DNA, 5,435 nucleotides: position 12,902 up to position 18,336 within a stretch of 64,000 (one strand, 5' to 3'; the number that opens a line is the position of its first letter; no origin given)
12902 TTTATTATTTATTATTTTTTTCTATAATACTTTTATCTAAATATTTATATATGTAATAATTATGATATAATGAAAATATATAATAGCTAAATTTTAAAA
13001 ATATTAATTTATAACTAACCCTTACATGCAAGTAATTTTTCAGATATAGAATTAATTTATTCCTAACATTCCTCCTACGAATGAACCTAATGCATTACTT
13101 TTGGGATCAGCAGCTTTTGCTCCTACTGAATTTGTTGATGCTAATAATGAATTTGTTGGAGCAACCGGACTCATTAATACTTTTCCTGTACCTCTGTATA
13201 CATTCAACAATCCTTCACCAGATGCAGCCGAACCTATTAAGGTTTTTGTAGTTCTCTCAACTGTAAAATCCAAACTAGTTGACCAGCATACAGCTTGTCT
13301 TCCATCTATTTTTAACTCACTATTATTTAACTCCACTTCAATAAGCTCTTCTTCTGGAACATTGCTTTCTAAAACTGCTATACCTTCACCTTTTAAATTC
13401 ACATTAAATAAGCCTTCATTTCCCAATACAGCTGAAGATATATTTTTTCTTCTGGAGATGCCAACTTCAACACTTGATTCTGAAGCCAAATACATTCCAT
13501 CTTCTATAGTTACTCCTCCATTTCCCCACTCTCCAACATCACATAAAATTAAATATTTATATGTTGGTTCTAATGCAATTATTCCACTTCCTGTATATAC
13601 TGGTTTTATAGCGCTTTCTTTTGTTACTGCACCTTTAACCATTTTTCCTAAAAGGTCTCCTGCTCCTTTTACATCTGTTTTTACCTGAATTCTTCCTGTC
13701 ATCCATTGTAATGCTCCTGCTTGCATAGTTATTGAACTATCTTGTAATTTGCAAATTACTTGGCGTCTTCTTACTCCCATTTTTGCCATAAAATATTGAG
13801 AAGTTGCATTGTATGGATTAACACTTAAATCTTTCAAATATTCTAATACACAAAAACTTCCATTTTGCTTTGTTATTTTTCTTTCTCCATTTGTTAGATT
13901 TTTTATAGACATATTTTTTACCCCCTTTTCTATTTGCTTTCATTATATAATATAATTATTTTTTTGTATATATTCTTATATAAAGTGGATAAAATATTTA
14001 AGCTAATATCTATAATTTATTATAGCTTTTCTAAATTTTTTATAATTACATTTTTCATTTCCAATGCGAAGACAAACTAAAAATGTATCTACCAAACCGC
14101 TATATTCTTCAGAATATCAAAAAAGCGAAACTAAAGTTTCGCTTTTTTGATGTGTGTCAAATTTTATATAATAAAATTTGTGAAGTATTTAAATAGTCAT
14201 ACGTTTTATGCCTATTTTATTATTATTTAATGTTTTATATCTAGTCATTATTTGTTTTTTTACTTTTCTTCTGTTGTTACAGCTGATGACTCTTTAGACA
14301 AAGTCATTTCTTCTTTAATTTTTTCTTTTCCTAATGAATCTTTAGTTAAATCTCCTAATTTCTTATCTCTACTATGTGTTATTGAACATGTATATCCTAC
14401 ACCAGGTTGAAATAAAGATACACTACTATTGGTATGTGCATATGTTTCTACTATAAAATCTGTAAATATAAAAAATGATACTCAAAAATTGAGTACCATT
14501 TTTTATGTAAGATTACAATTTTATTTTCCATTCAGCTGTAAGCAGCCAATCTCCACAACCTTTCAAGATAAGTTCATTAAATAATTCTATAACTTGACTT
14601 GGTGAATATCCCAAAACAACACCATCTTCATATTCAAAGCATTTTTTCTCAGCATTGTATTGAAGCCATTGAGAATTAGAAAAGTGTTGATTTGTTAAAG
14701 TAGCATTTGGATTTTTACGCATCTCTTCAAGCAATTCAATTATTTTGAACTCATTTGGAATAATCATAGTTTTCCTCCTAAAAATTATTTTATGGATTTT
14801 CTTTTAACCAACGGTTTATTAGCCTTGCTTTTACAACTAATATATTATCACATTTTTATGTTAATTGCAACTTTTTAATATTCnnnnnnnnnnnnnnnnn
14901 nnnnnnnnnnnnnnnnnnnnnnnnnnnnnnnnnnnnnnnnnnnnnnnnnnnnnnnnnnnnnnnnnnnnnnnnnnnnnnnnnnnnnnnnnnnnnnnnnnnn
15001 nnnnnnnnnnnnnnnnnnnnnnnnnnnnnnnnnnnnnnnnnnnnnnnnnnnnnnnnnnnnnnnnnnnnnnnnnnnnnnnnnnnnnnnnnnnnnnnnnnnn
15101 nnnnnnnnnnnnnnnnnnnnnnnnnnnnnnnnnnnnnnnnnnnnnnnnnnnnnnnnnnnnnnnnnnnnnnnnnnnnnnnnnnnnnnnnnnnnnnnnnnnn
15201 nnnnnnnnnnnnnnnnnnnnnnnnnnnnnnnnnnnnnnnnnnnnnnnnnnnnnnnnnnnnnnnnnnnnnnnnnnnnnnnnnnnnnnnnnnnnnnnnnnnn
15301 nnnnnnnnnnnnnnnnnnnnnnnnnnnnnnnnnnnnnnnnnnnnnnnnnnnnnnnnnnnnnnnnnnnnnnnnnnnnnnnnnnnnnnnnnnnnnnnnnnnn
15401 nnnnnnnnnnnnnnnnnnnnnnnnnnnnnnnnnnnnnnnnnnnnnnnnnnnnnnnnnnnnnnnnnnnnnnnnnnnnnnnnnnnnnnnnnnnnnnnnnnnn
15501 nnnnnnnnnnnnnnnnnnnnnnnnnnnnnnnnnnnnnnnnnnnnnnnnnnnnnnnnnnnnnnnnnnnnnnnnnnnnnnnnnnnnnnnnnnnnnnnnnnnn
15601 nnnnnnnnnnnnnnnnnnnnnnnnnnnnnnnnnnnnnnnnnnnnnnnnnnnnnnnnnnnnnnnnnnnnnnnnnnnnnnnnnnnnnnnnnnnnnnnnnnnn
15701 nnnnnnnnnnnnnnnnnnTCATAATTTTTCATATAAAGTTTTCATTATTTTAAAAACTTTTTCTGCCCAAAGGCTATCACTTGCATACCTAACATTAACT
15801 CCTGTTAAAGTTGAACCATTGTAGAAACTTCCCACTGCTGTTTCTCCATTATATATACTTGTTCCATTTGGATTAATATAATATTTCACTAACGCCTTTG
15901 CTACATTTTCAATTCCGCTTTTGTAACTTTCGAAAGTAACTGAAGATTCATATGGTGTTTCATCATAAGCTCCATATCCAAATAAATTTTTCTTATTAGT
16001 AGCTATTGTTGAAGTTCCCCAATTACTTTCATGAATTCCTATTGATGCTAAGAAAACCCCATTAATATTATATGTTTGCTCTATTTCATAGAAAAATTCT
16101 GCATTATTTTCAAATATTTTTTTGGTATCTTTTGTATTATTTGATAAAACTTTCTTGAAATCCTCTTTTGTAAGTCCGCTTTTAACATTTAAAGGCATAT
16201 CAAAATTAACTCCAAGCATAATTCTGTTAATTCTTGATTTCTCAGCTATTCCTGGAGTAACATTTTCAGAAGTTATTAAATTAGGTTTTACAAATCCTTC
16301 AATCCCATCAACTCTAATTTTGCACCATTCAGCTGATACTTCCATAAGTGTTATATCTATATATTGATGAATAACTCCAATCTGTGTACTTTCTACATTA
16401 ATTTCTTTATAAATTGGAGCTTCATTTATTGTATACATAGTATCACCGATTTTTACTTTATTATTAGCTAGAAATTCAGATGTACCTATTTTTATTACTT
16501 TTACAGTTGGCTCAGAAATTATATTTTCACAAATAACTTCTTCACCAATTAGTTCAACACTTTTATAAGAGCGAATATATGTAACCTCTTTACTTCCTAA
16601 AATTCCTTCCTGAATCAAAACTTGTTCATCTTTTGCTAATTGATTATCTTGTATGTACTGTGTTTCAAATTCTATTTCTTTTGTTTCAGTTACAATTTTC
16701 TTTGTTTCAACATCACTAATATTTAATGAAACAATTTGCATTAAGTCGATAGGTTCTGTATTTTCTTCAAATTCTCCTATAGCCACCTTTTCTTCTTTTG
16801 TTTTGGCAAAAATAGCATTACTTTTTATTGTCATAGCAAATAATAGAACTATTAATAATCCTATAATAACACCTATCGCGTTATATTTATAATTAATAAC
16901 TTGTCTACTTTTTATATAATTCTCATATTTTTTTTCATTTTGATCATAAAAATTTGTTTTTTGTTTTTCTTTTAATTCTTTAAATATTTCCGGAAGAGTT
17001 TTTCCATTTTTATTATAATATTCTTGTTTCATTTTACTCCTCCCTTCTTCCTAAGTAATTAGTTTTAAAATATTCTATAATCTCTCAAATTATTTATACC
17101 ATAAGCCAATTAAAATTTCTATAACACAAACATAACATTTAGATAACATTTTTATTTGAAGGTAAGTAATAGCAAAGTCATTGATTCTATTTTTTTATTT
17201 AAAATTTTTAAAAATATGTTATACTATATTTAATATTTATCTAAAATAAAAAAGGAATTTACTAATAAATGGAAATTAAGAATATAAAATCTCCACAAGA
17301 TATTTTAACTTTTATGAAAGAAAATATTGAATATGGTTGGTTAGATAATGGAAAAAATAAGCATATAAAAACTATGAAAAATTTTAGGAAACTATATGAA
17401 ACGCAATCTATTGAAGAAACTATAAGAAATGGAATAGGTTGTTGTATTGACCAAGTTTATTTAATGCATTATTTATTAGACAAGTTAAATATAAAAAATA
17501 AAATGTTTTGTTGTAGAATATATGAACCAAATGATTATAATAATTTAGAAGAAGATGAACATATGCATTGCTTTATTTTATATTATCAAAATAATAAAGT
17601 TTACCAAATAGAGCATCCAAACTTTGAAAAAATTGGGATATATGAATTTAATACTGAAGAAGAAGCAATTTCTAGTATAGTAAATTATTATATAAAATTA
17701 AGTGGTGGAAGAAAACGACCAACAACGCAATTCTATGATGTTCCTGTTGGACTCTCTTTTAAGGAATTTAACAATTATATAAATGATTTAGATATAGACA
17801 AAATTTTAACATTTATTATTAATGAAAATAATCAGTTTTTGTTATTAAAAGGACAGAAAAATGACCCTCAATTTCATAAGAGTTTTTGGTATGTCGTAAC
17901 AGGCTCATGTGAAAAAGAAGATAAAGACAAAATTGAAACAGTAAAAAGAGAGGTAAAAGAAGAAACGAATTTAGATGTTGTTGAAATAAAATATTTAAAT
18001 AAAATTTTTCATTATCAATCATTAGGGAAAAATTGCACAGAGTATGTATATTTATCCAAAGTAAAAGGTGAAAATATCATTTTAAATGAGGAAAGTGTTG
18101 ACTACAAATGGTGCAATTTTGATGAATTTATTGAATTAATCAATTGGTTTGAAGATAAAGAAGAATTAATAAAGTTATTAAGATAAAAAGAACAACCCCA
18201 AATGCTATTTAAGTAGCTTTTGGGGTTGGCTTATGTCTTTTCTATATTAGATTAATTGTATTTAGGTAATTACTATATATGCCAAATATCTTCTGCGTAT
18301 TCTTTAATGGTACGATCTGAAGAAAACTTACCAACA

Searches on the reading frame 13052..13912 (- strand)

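Call 72: search_protein_families(library=ncbifam, proteins=[window:13052-13912:-], max_evalue=0.001)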
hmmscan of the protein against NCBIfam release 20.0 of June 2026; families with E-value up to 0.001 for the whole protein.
window:13052-13912:- (286 aa): 1 family
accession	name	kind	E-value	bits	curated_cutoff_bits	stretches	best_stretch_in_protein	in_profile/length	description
TIGR00266.1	TIGR00266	hypoth_equivalog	1.1e-13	51.3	96.6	1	59-247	22-202/222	TIGR00266 family protein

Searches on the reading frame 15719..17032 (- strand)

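Call 72: search_protein_families(library=ncbifam, proteins=[window:15719-17032:-], max_evalue=0.001)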
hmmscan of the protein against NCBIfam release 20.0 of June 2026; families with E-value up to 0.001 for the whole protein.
window:15719-17032:- (437 aa): 2 families
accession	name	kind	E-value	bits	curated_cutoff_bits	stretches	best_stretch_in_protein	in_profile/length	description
NF052335.1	PdgHdaseHSB129560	equivalog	1.9e-23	83.3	500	1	314-436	70-183/330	peptidoglycan hydrolase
NF007681.0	PRK10356.1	equivalog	0.0009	18.5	193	1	323-395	149-220/274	protein bax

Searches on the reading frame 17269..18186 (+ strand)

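Call 72: search_protein_families(library=ncbifam, proteins=[window:17269-18186:+], max_evalue=0.001)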
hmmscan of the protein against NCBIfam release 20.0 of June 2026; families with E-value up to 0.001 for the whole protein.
window:17269-18186:+ (305 aa): 2 families
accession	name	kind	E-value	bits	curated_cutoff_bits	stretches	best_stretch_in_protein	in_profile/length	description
NF006961.0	PRK09438.1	equivalog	2.2e-11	43.4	103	1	179-291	11-133/151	dihydroneopterin triphosphate diphosphatase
NF041652.1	Nud_hyd_Dein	equivalog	4.4e-06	27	200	1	183-290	20-130/152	Nudix hydrolase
